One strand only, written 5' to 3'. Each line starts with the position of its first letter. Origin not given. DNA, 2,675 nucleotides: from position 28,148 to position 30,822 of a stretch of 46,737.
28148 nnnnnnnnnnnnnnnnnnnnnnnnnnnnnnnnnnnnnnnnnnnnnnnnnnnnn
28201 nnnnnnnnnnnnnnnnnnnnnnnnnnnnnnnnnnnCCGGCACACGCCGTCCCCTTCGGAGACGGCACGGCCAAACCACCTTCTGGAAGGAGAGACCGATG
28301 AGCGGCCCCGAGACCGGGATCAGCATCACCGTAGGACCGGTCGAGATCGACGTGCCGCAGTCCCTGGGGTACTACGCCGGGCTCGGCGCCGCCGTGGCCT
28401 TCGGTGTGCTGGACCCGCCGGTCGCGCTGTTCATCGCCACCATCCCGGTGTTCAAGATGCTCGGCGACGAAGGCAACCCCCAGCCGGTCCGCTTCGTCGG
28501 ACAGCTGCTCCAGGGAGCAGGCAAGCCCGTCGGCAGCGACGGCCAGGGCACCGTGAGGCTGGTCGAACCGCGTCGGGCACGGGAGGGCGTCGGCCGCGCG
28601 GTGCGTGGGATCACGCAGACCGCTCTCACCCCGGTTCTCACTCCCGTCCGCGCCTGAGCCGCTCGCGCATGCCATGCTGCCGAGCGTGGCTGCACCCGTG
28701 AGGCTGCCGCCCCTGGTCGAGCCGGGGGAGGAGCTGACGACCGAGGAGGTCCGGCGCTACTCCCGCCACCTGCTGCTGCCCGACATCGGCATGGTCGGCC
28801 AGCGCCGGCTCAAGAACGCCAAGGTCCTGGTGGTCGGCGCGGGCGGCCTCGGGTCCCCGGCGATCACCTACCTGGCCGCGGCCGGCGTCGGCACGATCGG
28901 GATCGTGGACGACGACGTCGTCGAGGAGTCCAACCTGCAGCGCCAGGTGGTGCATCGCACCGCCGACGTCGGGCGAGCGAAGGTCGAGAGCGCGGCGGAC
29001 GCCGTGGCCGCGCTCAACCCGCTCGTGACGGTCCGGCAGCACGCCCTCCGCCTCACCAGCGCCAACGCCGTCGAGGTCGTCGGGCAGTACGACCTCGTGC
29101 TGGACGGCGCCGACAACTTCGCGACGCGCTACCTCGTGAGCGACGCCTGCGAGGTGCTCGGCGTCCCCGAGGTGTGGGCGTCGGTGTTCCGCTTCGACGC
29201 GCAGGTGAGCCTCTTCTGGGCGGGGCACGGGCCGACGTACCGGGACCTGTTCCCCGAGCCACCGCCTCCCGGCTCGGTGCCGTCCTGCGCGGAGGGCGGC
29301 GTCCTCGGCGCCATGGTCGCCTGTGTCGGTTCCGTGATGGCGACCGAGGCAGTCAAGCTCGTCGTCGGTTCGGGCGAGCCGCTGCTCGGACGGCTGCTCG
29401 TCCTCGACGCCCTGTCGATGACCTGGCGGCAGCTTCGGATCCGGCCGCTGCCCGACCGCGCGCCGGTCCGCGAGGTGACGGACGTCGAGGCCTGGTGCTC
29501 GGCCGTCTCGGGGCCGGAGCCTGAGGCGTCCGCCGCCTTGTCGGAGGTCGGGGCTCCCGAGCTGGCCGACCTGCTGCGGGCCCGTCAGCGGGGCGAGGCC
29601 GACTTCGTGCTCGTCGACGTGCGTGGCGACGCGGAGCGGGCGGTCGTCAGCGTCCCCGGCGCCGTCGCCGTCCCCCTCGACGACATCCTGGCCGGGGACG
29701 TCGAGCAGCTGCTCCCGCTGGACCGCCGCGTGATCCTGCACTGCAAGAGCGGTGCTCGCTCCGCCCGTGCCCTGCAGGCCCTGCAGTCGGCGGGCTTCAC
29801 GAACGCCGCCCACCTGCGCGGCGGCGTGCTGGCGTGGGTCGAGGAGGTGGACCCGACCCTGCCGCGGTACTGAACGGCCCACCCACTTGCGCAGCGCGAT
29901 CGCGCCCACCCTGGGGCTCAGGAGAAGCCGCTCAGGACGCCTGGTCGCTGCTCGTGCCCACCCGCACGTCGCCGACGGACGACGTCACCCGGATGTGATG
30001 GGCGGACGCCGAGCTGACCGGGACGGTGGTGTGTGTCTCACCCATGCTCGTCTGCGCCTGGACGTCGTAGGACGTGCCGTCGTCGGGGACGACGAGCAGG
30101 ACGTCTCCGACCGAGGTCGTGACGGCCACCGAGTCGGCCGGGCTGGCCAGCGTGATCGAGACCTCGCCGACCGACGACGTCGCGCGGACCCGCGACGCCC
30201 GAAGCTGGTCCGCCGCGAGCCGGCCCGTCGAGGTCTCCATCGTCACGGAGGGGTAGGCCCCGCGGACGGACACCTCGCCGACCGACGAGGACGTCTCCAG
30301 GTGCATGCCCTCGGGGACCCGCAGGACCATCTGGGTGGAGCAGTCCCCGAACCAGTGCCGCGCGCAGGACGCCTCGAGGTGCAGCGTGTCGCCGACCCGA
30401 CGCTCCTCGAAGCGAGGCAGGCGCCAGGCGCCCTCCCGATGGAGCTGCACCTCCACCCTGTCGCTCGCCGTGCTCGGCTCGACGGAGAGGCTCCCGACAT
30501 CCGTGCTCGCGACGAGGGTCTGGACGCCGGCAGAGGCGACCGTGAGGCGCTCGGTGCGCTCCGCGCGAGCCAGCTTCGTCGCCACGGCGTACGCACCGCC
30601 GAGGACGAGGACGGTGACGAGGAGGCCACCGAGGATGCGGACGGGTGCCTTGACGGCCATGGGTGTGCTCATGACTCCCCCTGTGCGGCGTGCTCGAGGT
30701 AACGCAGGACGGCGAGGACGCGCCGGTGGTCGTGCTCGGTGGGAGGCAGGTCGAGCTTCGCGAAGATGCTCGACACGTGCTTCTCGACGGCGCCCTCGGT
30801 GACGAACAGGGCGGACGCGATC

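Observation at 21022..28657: Accessory ion-transport block with three paralog-like small membrane proteins around a SulP transporter and a giant P-type ATPase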

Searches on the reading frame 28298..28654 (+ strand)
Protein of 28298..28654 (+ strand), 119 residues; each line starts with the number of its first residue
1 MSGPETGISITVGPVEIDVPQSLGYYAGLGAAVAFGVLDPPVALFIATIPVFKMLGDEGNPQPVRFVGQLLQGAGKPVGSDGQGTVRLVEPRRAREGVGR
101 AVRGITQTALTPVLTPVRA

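Call 8: search_protein_families(library=pfam, proteins=[window:28298-28654:+], max_evalue=1)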
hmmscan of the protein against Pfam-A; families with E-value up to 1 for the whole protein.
seq(119 aa): 0 families

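Call 9: search_protein_families(library=ncbifam, proteins=[window:28298-28654:+], max_evalue=1)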
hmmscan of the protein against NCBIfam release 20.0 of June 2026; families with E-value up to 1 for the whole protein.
seq(119 aa): 0 families

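Call 32: find_homologous_proteins(query=window:28298-28654:+, max_evalue=0.1)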
Query seq(119 aa) (119 aa): 23 proteins with E <= 0.1 among 34 candidates.
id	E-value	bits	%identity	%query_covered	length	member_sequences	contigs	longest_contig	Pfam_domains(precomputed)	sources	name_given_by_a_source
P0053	1.8e-68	246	100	100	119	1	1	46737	-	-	-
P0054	8.6e-34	134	63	81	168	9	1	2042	-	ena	-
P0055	1.4e-33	134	61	81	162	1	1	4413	-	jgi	-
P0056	3.0e-33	133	61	81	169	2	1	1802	-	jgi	-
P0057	4.2e-33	132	61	81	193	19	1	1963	-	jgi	-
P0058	4.8e-33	132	62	83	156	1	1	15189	-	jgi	-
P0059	5.8e-33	132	61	83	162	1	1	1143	-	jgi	-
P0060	1.6e-32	130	58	84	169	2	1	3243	-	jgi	-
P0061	2.3e-32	130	57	87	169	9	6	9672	-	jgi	-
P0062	3.5e-32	129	57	84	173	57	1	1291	-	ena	-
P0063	4.5e-32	129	58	81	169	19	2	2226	-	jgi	-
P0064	6.0e-32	128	57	84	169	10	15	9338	-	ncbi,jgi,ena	-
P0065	6.1e-32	128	59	82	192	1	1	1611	-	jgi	-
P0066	1.9e-31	127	60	81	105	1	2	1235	-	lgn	-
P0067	4.6e-31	126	65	75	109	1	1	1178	-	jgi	-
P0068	2.9e-30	123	58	88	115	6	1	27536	-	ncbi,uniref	ncbi:MAG: hypothetical protein ACTHJJ_03550 [Intrasporangium sp.]|uniref:hypothetical protein n=1 Ta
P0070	1.1e-26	112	58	77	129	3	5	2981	-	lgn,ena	-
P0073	2.6e-24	104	63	67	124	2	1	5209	-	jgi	-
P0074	1.5e-23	101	56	74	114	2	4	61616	-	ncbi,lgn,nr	ncbi:MAG: hypothetical protein QOE41_3718 [Mycobacterium sp.]|nr:hypothetical protein [Mycobacterium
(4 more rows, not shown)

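Call 33: find_encoding_contigs(protein=P0074, flank=9000, max_places=1)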
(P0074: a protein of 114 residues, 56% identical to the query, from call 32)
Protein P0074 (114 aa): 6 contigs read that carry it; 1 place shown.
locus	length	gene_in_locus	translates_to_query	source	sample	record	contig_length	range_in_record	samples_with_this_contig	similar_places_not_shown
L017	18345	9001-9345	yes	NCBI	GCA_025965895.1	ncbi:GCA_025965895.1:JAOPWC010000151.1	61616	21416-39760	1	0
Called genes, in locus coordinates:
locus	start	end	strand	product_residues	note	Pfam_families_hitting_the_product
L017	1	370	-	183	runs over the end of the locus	-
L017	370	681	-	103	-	-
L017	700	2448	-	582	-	PF00474:SSF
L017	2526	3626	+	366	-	PF01087:GalP_UDP_transf, PF02744:GalP_UDP_tr_C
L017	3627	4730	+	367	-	PF10509:GalKase_gal_bdg, PF00288:GHMP_kinases_N, PF08544:GHMP_kinases_C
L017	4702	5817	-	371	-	PF00089:Trypsin, PF13365:Trypsin_2, PF00595:PDZ, PF13180:PDZ_2, PF17820:PDZ_6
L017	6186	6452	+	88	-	-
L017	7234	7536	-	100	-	-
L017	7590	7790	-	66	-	-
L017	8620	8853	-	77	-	PF08940:DUF1918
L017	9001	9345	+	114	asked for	-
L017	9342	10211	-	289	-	-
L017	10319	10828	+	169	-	PF00210:Ferritin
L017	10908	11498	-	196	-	PF00440:TetR_N, PF13305:TetR_C_33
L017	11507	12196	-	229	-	PF00378:ECH_1, PF16113:ECH_2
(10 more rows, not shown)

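Call 34: find_encoding_contigs(protein=P0068, flank=9000, max_places=1)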
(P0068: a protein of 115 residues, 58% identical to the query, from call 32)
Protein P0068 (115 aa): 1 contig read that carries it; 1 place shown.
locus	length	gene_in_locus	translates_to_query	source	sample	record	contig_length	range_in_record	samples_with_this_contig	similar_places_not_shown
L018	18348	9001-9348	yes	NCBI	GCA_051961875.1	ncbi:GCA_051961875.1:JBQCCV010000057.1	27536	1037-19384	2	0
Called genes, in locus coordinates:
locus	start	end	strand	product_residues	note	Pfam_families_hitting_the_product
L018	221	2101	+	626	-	-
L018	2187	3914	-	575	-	PF00916:Sulfate_transp, PF01740:STAS, PF13466:STAS_2 (weak)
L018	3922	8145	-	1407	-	PF00122:E1-E2_ATPase, PF00702:Hydrolase, PF13246:Cation_ATPase, PF00689:Cation_ATPase_C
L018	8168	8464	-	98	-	-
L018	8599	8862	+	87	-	-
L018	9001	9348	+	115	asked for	-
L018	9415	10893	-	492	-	PF05368:NmrA, PF01073:3Beta_HSD (weak), PF01370:Epimerase, PF13460:NAD_binding_10, PF03073:TspO_MBR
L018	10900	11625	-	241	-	PF02517:Rce1-like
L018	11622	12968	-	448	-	PF00875:DNA_photolyase, PF03441:FAD_binding_7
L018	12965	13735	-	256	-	PF00106:adh_short, PF01370:Epimerase (weak), PF08659:KR, PF13460:NAD_binding_10 (weak), PF13561:adh_short_C2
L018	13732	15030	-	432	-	PF02353:CMAS, PF13489:Methyltransf_23, PF13649:Methyltransf_25, PF13847:Methyltransf_31 (weak), PF08241:Methyltransf_11, PF08242:Methyltransf_12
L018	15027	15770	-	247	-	PF07103:DUF1365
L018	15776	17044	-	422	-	PF01266:DAO (weak), PF13450:NAD_binding_8, PF01593:Amino_oxidase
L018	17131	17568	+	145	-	PF10604:Polyketide_cyc2, PF03364:Polyketide_cyc (weak)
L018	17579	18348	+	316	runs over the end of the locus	PF00376:MerR, PF01527:HTH_Tnp_1 (faint), PF13411:MerR_1, PF02607:B12-binding_2, PF02310:B12-binding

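Call 35: find_encoding_contigs(protein=P0058, flank=9000, max_places=1)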
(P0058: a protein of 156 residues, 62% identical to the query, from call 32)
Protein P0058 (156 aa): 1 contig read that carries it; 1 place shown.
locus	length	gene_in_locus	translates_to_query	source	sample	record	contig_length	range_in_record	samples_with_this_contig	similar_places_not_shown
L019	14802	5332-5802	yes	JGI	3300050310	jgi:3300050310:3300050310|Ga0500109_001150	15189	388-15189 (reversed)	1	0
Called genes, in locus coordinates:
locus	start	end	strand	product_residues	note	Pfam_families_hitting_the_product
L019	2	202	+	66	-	?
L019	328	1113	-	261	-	PF00230:MIP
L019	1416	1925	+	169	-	-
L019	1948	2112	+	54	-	-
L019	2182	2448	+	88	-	-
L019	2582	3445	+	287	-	PF00230:MIP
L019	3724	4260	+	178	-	PF20730:YetF_N (weak), PF04239:DUF421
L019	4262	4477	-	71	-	PF02666:PS_Dcarbxylase (weak)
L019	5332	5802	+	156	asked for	-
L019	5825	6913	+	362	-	PF07885:Ion_trans_2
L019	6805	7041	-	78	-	-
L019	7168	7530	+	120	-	PF02467:Whib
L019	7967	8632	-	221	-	-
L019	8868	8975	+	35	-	-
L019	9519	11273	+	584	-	PF00115:COX1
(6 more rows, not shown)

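Call 78: predict_structure(alignment_id=A6)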
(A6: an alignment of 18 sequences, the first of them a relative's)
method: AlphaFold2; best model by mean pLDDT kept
length: 119 residues; sequences in the alignment: 18
mean_pLDDT: 76.4   pTM: 0.45
mean pLDDT of the five models: 76.4, 73.4, 72.0, 66.4, 66.3
residues with pLDDT >= 90: 29; 70-90: 53; 50-70: 26; < 50: 11
segments of 3 or more residues with pLDDT < 50: 82-88
pLDDT, mean of each block of 10 residues (from residue 1): 61 82 89 97 92 85 88 64 50 76 67 65
secondary structure, 60 per line:
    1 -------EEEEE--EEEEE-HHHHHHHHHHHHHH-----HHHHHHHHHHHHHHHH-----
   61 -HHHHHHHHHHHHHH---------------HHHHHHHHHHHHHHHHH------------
elements in order: E8-12 E15-19 H21-34 H40-55 H62-75 H91-107
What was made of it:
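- Checked: AF2 models P3 as helix 21-34, a break at the DPP motif, then helix 40-55, with block-mean pLDDT 85-97 over residues 21-60 (call 78).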

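Call 80: fold_search(model_id=the predicted structure, library=pdb)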
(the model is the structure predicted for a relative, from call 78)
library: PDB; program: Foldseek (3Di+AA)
matches with E <= 10: 34; with E <= 0.001: 0
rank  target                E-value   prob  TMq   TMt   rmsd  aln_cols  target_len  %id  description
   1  5urw_1A               2.5e+00  0.33  0.24  0.22   7.2        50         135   14  Structure of the extended type VI secretion system sheath in Myxococcus xanthus (released 2017-05-10)
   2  7tod_MODEL_1_A        2.9e+00  0.21  0.30  0.32   7.7        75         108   13  Solution structure of the phosphatidylinositol 3-phosphate binding domain from the Legionella effector SetA (released 2023-02-08)
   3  7ugv                  3.1e+00  0.08  0.24  0.08  17.9       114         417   18  Asp-bound GltPh RSMR mutant in IFS-A2 state (released 2023-03-29)
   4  7uh6                  3.3e+00  0.08  0.25  0.08  18.0       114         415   18  Asp-bound GltPh RSMR mutant in IFS-B2 state (released 2023-03-29)
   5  7ahk                  3.5e+00  0.07  0.24  0.08  18.9       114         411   20  Crystal structure of the outward-facing state of the substrate-free Na+-only bound glutamate transporter homolog GltPh (released 2020-11-18)
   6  8u4p_R                3.8e+00  0.08  0.22  0.11  13.0        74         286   12  Structure of AMD3100-bound CXCR4/Gi complex (released 2024-03-13)
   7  8x4n_B                4.0e+00  0.16  0.29  0.35   7.9        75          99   16  Crystal structure of the PI3P-binding domain of Legionella SetA in complex with inositol 1,3-bisphosphate (released 2025-02-19)
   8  2cfa_B                4.3e+00  0.14  0.23  0.15  11.1        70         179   14  Structure of viral flavin-dependant thymidylate synthase ThyX (released 2006-05-16)
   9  4knh_A                4.6e+00  0.03  0.22  0.04  24.0       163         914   13  Structure of the Chaetomium thermophilum adaptor nucleoporin Nup192 N-terminal domain (released 2014-02-05)
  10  3j79_T                4.9e+00  0.08  0.23  0.15  13.5        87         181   13  Cryo-EM structure of the Plasmodium falciparum 80S ribosome bound to the anti-protozoan drug emetine, large subunit (released 2014-07-16)
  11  4fzb_H                5.6e+00  0.11  0.23  0.15  10.9        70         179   14  Structure of thymidylate synthase ThyX complexed to a new inhibitor (released 2013-05-22)
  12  8k3z_A                5.6e+00  0.06  0.21  0.10  13.2        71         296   13  Cryo-EM structure of CXCR4 in complex with CXCL12 (released 2024-07-17)
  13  9i6d_A                6.0e+00  0.06  0.26  0.09  17.6       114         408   18  Glutamate transporter homologue GltPh mutant P206R in Complex with L-Aspartate and Sodium Ions in Salipro (released 2026-02-18)
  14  8x4n_A                6.4e+00  0.13  0.30  0.30   7.3        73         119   11  Crystal structure of the PI3P-binding domain of Legionella SetA in complex with inositol 1,3-bisphosphate (released 2025-02-19)
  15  8a22_Xa               6.4e+00  0.07  0.20  0.13   9.0        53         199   17  Structure of the mitochondrial ribosome from Polytomella magna (released 2022-11-16)
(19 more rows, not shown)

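Call 89: find_encoding_contigs(protein=P0064, flank=6000, max_places=3)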
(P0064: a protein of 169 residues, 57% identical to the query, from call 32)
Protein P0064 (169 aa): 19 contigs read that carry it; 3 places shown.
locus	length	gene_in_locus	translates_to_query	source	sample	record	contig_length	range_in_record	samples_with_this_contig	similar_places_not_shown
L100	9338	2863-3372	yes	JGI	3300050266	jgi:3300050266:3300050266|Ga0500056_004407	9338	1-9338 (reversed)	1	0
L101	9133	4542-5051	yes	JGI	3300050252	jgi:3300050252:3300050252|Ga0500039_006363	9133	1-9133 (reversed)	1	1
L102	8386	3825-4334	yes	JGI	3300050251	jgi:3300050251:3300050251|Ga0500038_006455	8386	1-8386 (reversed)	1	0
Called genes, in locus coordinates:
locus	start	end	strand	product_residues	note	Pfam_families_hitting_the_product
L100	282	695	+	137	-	-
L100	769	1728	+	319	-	-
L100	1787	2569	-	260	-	PF00230:MIP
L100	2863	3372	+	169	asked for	-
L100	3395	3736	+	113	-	PF17761:DUF1016_N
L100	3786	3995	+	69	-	-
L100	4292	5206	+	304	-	-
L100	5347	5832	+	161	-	-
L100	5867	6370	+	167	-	PF01814:Hemerythrin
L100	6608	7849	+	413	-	PF02666:PS_Dcarbxylase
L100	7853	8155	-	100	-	PF14145:YrhK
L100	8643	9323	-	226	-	PF07690:MFS_1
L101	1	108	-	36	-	?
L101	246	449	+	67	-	-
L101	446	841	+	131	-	-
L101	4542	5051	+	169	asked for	-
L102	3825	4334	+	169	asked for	-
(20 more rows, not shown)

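Call 90: find_encoding_contigs(protein=P0073, flank=6000, max_places=2)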
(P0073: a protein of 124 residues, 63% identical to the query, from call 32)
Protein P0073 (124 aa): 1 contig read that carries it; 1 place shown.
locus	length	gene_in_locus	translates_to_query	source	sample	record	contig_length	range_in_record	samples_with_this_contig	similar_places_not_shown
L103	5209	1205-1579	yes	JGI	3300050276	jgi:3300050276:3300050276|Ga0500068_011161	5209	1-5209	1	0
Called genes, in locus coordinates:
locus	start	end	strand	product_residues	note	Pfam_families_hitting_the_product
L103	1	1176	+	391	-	?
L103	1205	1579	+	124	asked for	-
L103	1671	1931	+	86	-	-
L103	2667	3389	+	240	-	-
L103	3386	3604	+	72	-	-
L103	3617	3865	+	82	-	PF00583:Acetyltransf_1, PF13508:Acetyltransf_7, PF13673:Acetyltransf_10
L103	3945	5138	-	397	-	PF00082:Peptidase_S8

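Call 91: find_encoding_contigs(protein=P0070, flank=6000, max_places=3)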
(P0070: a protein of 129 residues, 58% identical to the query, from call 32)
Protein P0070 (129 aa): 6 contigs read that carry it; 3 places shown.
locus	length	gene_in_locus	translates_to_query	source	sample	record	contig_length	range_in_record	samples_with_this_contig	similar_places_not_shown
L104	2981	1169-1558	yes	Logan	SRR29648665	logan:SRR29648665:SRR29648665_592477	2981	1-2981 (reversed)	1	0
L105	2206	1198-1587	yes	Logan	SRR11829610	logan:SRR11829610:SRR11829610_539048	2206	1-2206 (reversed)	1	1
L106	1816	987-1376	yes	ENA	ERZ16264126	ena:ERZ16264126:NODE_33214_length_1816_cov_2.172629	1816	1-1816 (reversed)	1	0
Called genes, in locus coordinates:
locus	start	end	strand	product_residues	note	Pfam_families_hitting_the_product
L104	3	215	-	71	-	?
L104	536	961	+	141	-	PF01741:MscL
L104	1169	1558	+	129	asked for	-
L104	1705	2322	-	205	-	PF01810:LysE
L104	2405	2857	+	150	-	PF12840:HTH_20 (weak), PF13404:HTH_AsnC-type, PF13412:HTH_24, PF25212:HVO_A0114 (weak), PF09339:HTH_IclR (weak), PF01037:AsnC_trans_reg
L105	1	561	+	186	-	?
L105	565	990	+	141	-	PF01741:MscL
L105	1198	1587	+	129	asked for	-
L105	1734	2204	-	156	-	?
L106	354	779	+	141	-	PF01741:MscL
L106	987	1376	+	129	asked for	-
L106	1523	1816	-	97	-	?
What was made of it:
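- P3-type genes mostly lie elsewhere (calls 33, 35, 89-91). P3-type genes lie beside MIP, MscL and Ion_trans_2 channel genes, or alone (calls 33, 35, 89-91).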

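Call 104: search_solved_structures(query=A6, max_evalue=10)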
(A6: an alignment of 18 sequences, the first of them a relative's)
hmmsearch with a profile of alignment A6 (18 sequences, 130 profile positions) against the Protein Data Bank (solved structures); distinct sequences matched with E-value up to 10: 5.
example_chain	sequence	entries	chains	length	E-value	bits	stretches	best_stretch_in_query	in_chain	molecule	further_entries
8g5z_LE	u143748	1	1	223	0.83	12.7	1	60-95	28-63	eL6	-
6qzp_LE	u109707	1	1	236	0.88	12.6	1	60-95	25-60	60S ribosomal protein L6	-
8tl7_A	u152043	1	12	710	0.9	12.6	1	64-111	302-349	Computationally designed protein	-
9p6z_LE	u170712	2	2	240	1.3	12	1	60-95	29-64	Large ribosomal subunit protein eL6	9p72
3j7o_E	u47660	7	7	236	1.4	11.9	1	65-95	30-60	Ribosomal protein eL6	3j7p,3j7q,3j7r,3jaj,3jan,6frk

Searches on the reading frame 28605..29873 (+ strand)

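Call 46: search_protein_families(library=pfam, proteins=[window:28605-29873:+], max_evalue=0.001)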
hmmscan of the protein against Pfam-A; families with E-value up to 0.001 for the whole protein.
window:28605-29873:+ (422 aa): 2 families
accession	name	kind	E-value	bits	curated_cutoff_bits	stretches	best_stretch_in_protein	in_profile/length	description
PF00899.27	ThiF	-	1.7e-77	260.2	28.1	1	52-280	1-230/238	ThiF family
PF00581.25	Rhodanese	-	1.5e-14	54.7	22.2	1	323-413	5-101/102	Rhodanese-like domain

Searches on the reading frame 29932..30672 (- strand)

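Call 46: search_protein_families(library=pfam, proteins=[window:29932-30672:-], max_evalue=0.001)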
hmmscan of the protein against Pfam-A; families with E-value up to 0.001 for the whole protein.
window:29932-30672:- (246 aa): 1 family
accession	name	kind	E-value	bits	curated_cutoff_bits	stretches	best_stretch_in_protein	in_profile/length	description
PF13349.12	DUF4097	-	1.6e-09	37.9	22.9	1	124-238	119-246/247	Toastrack DUF4097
